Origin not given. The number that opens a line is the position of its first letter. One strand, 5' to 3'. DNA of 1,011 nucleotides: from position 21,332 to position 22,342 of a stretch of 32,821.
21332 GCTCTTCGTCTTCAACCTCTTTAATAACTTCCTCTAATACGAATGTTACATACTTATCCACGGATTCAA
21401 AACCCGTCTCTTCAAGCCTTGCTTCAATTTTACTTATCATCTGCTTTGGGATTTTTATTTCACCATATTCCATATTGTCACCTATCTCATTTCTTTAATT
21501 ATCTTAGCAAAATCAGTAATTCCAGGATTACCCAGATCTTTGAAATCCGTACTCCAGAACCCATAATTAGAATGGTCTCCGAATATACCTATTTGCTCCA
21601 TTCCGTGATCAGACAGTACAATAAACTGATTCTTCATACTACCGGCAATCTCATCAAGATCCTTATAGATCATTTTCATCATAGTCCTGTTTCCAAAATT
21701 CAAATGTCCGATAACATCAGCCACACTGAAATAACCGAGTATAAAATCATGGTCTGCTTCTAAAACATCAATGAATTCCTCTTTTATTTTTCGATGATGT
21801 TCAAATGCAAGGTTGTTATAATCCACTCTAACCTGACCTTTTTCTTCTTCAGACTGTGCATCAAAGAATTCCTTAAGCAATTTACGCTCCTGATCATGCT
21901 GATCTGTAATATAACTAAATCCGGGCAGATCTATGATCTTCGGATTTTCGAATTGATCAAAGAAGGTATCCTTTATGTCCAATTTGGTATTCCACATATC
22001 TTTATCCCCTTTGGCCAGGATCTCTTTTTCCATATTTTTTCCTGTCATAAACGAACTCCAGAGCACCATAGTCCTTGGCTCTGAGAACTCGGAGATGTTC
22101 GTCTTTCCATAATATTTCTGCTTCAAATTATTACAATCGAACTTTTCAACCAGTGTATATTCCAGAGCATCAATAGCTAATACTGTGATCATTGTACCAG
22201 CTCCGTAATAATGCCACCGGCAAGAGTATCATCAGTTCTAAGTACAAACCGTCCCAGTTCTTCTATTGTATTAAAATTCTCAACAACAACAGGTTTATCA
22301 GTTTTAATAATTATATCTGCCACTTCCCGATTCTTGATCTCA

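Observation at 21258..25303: Six-gene operon that re-wires sulfate activation: RHH, CysD, TauE/TSUP permease, CysN, mini alkaline-phosphatase-fold enzyme, RHH; no downstream reduction genes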

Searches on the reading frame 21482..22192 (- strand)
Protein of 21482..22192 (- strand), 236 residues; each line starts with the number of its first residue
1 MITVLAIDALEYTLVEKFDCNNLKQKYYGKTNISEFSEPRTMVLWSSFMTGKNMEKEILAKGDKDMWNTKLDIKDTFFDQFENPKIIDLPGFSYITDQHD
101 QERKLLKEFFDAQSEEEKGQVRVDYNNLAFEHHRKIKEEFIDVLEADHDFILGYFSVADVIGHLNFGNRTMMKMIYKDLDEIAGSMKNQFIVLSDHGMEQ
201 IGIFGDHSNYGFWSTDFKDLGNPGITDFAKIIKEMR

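Call 3: search_protein_families(library=pfam, proteins=[window:21482-22192:-], max_evalue=0.1)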
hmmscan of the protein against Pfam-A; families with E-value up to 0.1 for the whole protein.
window:21482-22192:- (236 aa): 1 family
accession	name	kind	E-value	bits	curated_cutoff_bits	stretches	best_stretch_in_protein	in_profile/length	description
PF01663.27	Phosphodiest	-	0.00015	21.9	23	1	124-201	129-224/342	Type I phosphodiesterase / nucleotide pyrophosphatase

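Call 4: search_protein_families(library=ncbifam, proteins=[window:21482-22192:-], max_evalue=0.1)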
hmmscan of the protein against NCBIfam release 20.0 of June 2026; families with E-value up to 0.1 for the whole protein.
window:21482-22192:- (236 aa): 1 family
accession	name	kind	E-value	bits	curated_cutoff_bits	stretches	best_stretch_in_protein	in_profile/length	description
NF003255.0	PRK04213.1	equivalog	0.071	12.4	164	0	81-112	51-82/204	GTP-binding protein EngB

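Call 10: find_homologous_proteins(query=window:21482-22192:-, max_evalue=0.001)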
Query window:21482-22192:- (236 aa): 547 proteins with E <= 0.001 among 741 candidates; the best 120 are listed.
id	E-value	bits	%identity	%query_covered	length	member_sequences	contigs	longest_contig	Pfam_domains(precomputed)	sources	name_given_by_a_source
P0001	3.2e-154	529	99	100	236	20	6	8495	-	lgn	-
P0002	3.2e-125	434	78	98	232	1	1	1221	-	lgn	-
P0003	8.8e-125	433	80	100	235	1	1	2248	-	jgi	-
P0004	9.5e-125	433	80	98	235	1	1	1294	-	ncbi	-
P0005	2.7e-124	431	79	98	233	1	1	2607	PF01663.28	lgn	-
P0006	4.0e-124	431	79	98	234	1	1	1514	PF01663.28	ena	-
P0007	2.2e-123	428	78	98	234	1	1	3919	-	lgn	-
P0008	3.4e-123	428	76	98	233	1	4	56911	PF01663.28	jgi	-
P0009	4.5e-123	427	77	100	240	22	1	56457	PF01663.28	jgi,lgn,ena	-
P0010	1.1e-122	426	76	98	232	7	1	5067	-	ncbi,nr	ncbi:Uncharacterised protein [uncultured archaeon]|nr:Uncharacterised protein [uncultured archaeon]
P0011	3.0e-122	425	76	100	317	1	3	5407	-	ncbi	-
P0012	3.1e-122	425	77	100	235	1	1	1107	-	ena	-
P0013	4.8e-122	424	77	98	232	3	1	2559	-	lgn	-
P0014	6.0e-122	424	76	100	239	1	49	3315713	PF01663.28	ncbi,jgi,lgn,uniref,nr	ncbi:Type I phosphodiesterase / nucleotide pyrophosphatase [Candidatus Methanoperedens nitroreducens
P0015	8.1e-122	423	75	100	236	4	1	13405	-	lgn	-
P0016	1.4e-121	422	77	98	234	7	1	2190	PF01663.28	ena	-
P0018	1.4e-121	422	76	98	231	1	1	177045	PF01663.28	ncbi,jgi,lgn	-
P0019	1.6e-121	422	75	98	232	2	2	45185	PF01663.28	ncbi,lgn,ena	-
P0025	6.1e-121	420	75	98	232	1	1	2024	PF01663.28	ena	-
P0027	1.2e-120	419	75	98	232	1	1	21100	PF01663.28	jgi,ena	-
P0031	4.5e-120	418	74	100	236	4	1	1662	PF01663.28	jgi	-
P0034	7.0e-120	417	75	99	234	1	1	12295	PF01663.28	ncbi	-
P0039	1.3e-119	416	78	99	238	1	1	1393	PF01663.28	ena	-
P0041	2.1e-119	415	75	98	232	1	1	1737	PF01663.28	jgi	-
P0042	2.9e-119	415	76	98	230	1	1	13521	PF01663.28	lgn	-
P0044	3.9e-119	414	76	100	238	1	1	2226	PF01663.28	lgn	-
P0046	5.4e-119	414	76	98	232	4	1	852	PF01663.28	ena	-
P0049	5.9e-119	414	75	99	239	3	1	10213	PF01663.28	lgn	-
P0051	1.1e-118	413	74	99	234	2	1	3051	PF01663.28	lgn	-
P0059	3.9e-118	411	75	99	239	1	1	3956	PF01663.28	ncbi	-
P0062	5.9e-118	411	74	99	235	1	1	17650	PF01663.28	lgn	-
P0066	1.7e-117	409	75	100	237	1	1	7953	PF01663.28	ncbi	-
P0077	1.4e-115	403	75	100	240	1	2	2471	PF01663.28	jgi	-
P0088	1.3e-113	396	73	100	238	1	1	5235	PF01663.28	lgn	-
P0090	1.6e-113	396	72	99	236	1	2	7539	PF01663.28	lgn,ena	-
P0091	1.6e-113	396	72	100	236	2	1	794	PF01663.28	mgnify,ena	mgnify:CR=1 FL=1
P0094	3.5e-113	395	73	100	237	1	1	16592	PF01663.28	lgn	-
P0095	6.1e-113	394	69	100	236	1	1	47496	PF01663.28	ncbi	-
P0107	5.1e-111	388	73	100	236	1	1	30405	PF01663.28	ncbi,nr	ncbi:MAG: alkaline phosphatase family protein [Candidatus Methanofastidiosum sp.]|nr:alkaline phosph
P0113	6.3e-108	378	69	99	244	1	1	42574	PF01663.28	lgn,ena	-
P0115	1.3e-107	377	70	100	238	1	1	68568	PF01663.28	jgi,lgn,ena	-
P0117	8.1e-107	374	69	100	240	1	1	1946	PF01663.28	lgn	-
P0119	1.5e-106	373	70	100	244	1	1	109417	PF01663.28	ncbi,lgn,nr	ncbi:alkaline phosphatase family protein [Candidatus Woesearchaeota archaeon]|nr:alkaline phosphatas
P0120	2.0e-106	373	69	100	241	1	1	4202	PF01663.28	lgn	-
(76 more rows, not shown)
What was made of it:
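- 21482..22192 (-): Mini alkaline-phosphatase-superfamily enzyme (NPP-like core), start overlapping the cysN stop (ATGA); occupies the position that CysC holds in bacteria. 547 homologues at 57-80% identity (call 10).
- On Alkaline phosphatase superfamily, NPP branch (PF01663): Pfam gives 21.9 bits against a cut-off of 23 (call 3), although many homologues carry a precomputed PF01663 hit (call 10).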

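Call 14: find_related_loci(query=A1, collection=genome_contigs, flank=7000)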
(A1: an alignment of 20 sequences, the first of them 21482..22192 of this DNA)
Query A1 (236 aa) in genome_contigs; peptide patterns used: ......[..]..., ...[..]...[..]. (x = any residue, [..] = any of these).
115 stretches matched a pattern; 64 encode a relative of the query (tblastn E <= 1e-3); 62 distinct loci.
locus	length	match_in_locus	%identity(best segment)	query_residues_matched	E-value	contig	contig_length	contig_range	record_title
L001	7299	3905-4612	78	1-236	4e-128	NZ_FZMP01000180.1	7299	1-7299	Candidatus Methanoperedens nitroreducens isolate Mnv1, whole genome shotgun sequence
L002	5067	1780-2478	76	1-233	3e-128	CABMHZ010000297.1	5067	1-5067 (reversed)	uncultured archaeon isolate LFW-280_2_2 genome assembly, contig: LFW28022_98, whole genome shotgun sequence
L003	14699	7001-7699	77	1-233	6e-127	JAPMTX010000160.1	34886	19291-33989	MAG: Candidatus Methanoperedens sp. isolate LC 1 LC_0.1_scaffold_460, whole genome shotgun sequence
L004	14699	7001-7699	75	1-233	5e-126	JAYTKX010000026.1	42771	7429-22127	MAG: Methanobacteriota archaeon isolate GFS_3223 GFS_3223_25, whole genome shotgun sequence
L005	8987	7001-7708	75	1-236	2e-125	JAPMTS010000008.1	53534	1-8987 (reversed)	MAG: Candidatus Methanoperedens sp. isolate RBG 1 RBG_16_Archaea_41_19_RBG_16_scaffold_154, whole genome shotgun sequenc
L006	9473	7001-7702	77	1-234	7e-125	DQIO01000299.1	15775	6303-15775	MAG TPA_asm: Methanosarcinaceae archaeon isolate HMMV2 LBLEPAFP_36, whole genome shotgun sequence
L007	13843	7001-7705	76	1-235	2e-123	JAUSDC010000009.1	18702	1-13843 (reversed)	MAG: Candidatus Methanoperedens sp. isolate E14_concoct.bin.71 E14_k141_932211, whole genome shotgun sequence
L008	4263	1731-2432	76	1-234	8e-125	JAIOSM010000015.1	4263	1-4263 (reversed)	MAG: Desulfobacteraceae bacterium isolate SMBSF44 bin_25_k127_1435294, whole genome shotgun sequence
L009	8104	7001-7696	74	1-232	2e-122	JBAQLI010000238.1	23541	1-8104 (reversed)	MAG: Candidatus Methanoperedens sp. isolate MFD12032_ilm_asm_bin13 k127_34821, whole genome shotgun sequence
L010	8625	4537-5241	75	1-236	2e-121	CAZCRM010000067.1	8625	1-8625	MAG TPA_asm: uncultured Methanosarcinales archaeon isolate SRP216583_co2_253 genome assembly, contig: NODE_6944_length_8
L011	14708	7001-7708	72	1-236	3e-118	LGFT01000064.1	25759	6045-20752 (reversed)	MAG: Methanothrix harundinacea isolate 57_489 MPI_scaffold_1429, whole genome shotgun sequence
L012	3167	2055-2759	72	1-235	1e-121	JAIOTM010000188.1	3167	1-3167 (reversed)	MAG: Candidatus Cloacimonadota bacterium isolate SMBSF70 bin_77_k127_495830, whole genome shotgun sequence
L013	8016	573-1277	72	1-235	2e-117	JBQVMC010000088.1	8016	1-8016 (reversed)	MAG: Methanosarcinaceae archaeon isolate Jaco_10860_bin3 c_000000000091, whole genome shotgun sequence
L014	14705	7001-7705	69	1-235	5e-117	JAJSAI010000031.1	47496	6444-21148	MAG: archaeon isolate Dive96_bin4.413 k141_4954466, whole genome shotgun sequence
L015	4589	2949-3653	71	1-235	8e-117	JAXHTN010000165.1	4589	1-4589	MAG: Halobacteriota archaeon isolate MAG25_tar_biofilm MAG25_165, whole genome shotgun sequence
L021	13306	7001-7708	68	1-234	1e-108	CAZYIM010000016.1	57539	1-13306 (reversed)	MAG TPA_asm: uncultured Methanosarcinales archaeon isolate SRP077602_co2_322 genome assembly, contig: NODE_827_length_57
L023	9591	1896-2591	63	1-232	5e-105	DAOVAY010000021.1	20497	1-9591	MAG TPA_asm: Methanobacteriota archaeon isolate CSMAG_991 CSMAG_991_k141_5837359_length_20497_cov_7.0000, whole genome s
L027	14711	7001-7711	64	1-233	1e-103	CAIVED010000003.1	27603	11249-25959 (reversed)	uncultured archaeon isolate AlinenSediments_bin-0934 genome assembly, contig: bin-0934:03/44, whole genome shotgun seque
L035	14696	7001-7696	61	1-232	6e-100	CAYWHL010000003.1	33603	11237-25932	MAG TPA_asm: uncultured Methanoregula sp. isolate SRP178699_co1_135 genome assembly, contig: NODE_1328_length_33603_cov_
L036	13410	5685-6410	63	1-236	6e-100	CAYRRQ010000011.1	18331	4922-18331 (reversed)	MAG TPA_asm: uncultured Methanosarcinales archaeon isolate binchicken_co19_518 genome assembly, contig: NODE_4827_length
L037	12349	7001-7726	62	1-236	3e-99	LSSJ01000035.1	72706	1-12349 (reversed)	MAG: Euryarchaeota archaeon SM23-78 WORSMTZ_554, whole genome shotgun sequence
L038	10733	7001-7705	62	1-232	4e-99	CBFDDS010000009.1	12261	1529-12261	MAG TPA_asm: Candidatus Woesearchaeota archaeon isolate SRR26215674_binner13_Refined_91 genome assembly, contig: ERZ2507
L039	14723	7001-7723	62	1-236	2e-98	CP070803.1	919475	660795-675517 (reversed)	MAG: Candidatus Woesearchaeota archaeon isolate bin1342 chromosome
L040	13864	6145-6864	62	1-236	1e-98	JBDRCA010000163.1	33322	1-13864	MAG: Candidatus Altiarchaeota archaeon isolate MEGAHIT-group-1.157 k141_2643885, whole genome shotgun sequence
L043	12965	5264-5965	61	3-232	4e-97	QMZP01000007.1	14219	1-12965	MAG: Candidatus Aenigmatarchaeota archaeon isolate B8_G16 B8_Guay16_scaffold_02592, whole genome shotgun sequence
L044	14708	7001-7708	63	1-232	3e-97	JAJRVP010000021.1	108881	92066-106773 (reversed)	MAG: archaeon isolate Dive96_bin10.467 k141_5012596, whole genome shotgun sequence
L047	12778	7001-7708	64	1-232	1e-94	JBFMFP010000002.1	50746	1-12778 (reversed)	MAG: Nanoarchaeota archaeon isolate MAG274 MAG274_2, whole genome shotgun sequence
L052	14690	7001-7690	59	4-234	3e-90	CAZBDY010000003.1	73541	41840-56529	MAG TPA_asm: Candidatus Woesearchaeota archaeon isolate SRP141376_co1_202 genome assembly, contig: NODE_922_length_73541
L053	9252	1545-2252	60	2-232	8e-90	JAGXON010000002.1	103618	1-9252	Candidatus Diapherotrites archaeon LH_S9 NODE_2_length_103618_cov_319.372005, whole genome shotgun sequence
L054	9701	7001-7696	61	1-232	1e-91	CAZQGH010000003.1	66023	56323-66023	MAG TPA_asm: Candidatus Woesearchaeota archaeon isolate SRP141376_co1_236 genome assembly, contig: NODE_1127_length_6602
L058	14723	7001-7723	70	1-236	9e-113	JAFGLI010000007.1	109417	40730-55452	MAG: Candidatus Woesearchaeota archaeon isolate Zod_Metabat.396 k87_4834962, whole genome shotgun sequence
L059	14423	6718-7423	72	1-235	2e-101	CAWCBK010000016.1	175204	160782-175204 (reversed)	MAG: Euryarchaeota archaeon isolate MFD03899.bin.2.188 genome assembly, contig: contig_51925, whole genome shotgun seque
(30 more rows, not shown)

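Call 18: search_solved_structures(query=A1, max_evalue=1, show_alignments=3)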
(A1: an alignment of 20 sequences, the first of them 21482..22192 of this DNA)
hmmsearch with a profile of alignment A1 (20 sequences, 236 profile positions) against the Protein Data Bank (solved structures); distinct sequences matched with E-value up to 1: 1.
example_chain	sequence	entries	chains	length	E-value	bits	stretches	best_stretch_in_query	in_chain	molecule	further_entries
1ugo_A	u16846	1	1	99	0.17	14.5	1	83-138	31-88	Bcl2-associated athanogene 5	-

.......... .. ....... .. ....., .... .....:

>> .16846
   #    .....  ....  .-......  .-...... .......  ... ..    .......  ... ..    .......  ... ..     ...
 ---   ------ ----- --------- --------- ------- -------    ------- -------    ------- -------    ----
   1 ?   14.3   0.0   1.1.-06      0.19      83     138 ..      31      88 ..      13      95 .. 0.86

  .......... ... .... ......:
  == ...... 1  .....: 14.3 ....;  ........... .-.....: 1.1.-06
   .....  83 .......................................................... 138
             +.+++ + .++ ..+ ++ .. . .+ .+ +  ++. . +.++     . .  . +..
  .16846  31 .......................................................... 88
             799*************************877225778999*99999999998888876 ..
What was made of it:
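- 21482..22192 (-): No PDB sequence hit (call 18).
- Tried and rejected: A profile search of the mini-AP family against PDB sequences gave no meaningful hit (call 18), so only fold-level similarity is available.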

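Call 22: predict_structure(alignment_id=A1)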
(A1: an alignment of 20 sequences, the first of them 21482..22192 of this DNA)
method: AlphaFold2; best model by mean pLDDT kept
length: 236 residues; sequences in the alignment: 20
mean_pLDDT: 83.8   pTM: 0.83
mean pLDDT of the five models: 83.8, 80.7, 75.6, 73.5, 72.3
residues with pLDDT >= 90: 112; 70-90: 88; 50-70: 17; < 50: 19
segments of 3 or more residues with pLDDT < 50: 198-201, 203-212, 214-218
pLDDT, mean of each block of 10 residues (from residue 1): 88 86 70 78 91 94 88 95 95 88 92 95 92 95 94 89 78 92 86 67 46 49 80 81
secondary structure, 60 per line:
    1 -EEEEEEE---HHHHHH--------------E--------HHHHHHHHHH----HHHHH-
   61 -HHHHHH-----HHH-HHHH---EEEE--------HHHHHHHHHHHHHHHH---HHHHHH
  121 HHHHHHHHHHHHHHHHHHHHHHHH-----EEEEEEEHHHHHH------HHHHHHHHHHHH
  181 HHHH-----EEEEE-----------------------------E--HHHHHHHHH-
elements in order: E2-8 H12-17 H41-50 H55-59 H62-67 H77-80 E84-87 H96-111 H115-144 E150-156 H157-162 H169-184 E190-194 H227-235
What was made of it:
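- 21482..22192 (-): AF2 model pLDDT 83.8 (call 22).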

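Call 25: search_protein_families(library=padloc, proteins=[window:21482-22192:-], max_evalue=0.01)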
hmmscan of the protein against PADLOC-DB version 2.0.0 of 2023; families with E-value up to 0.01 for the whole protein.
window:21482-22192:- (236 aa): 0 families

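Call 26: fold_search(model_id=the predicted structure, library=pdb)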
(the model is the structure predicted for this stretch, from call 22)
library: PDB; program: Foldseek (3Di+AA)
matches with E <= 10: 285; with E <= 0.001: 0
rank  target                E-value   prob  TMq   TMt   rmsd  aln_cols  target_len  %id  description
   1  7cba_B                2.8e-03  0.93  0.35  0.14  11.8       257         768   15  Crystal structure of snake venom phosphodiesterase (PDE) from Taiwan cobra (Naja atra atra) in complex with isorhamnet (released 2021-07-21)
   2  5gz5_A                4.6e-03  0.77  0.30  0.12  13.2       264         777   14  Crystal structure of snake venom phosphodiesterase (PDE) from Taiwan cobra (Naja atra atra) in complex with AMP (released 2017-09-27)
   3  7cba_A                6.6e-03  0.90  0.36  0.14  11.9       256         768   16  Crystal structure of snake venom phosphodiesterase (PDE) from Taiwan cobra (Naja atra atra) in complex with isorhamnet (released 2021-07-21)
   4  6g4g_A                7.9e-03  0.63  0.28  0.13  12.3       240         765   13  Full length ectodomain of ectonucleotide phosphodiesterase/pyrophosphatase-3 (NPP3) including the SMB domains but with (released 2018-11-07)
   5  6f2t_A                8.4e-03  0.75  0.32  0.14  12.1       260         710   14  Crystal structure of ectonucleotide phosphodiesterase/pyrophosphatase-3 (NPP3) (released 2018-08-01)
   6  6f2v_A                1.1e-02  0.80  0.34  0.14  11.8       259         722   14  Crystal structure of ectonucleotide phosphodiesterase/pyrophosphatase-3 (NPP3) in complex with AMP (released 2018-08-01)
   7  6f2v_B                1.2e-02  0.95  0.40  0.15  12.5       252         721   13  Crystal structure of ectonucleotide phosphodiesterase/pyrophosphatase-3 (NPP3) in complex with AMP (released 2018-08-01)
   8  5ven_A                1.2e-02  0.93  0.40  0.27  10.5       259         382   13  Murine ectonucleotide pyrophosphatase / phosphodiesterase 5 (ENPP5, NPP5) (released 2017-09-20)
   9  6f2y_A                1.2e-02  0.92  0.39  0.15  12.6       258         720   13  Crystal structure of ectonucleotide phosphodiesterase/pyrophosphatase-3 (NPP3) in complex with Ap4A (released 2018-08-01)
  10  5gz4_A                1.2e-02  0.85  0.37  0.14  11.3       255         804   17  Crystal structure of snake venom phosphodiesterase (PDE) from Taiwan cobra (Naja atra atra) (released 2017-09-27)
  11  5ege_A                1.3e-02  0.82  0.37  0.25   8.9       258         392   14  Structure of ENPP6, a choline-specific glycerophosphodiester-phosphodiesterase (released 2016-03-09)
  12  9nir_A                1.3e-02  0.63  0.30  0.11  12.5       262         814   13  Human Ectonucleotide pyrophosphatase/phosphodiesterase family member 3 (ENPP3) inhibitor complex (released 2026-01-07)
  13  5tcd_A                1.4e-02  0.97  0.46  0.31   6.9       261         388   15  Human alkaline sphingomyelinase (ENPP7) in complex with phosphocholine (released 2017-03-22)
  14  5ven_B                1.4e-02  0.92  0.43  0.29  10.2       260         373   13  Murine ectonucleotide pyrophosphatase / phosphodiesterase 5 (ENPP5, NPP5) (released 2017-09-20)
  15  5egh_B                1.5e-02  0.84  0.39  0.25   8.9       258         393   12  Structure of ENPP6, a choline-specific glycerophosphodiester-phosphodiesterase in complex with phosphocholine (released 2016-03-09)
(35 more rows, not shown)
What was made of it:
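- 21482..22192 (-): Best structural matches are NPP/ENPP, but weak (E 3e-3, TM 0.35-0.49; call 26).
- On Alkaline phosphatase superfamily, NPP branch (PF01663): Foldseek's best matches are NPP/ENPP at E 3e-3 and TM 0.35-0.49 (call 26).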
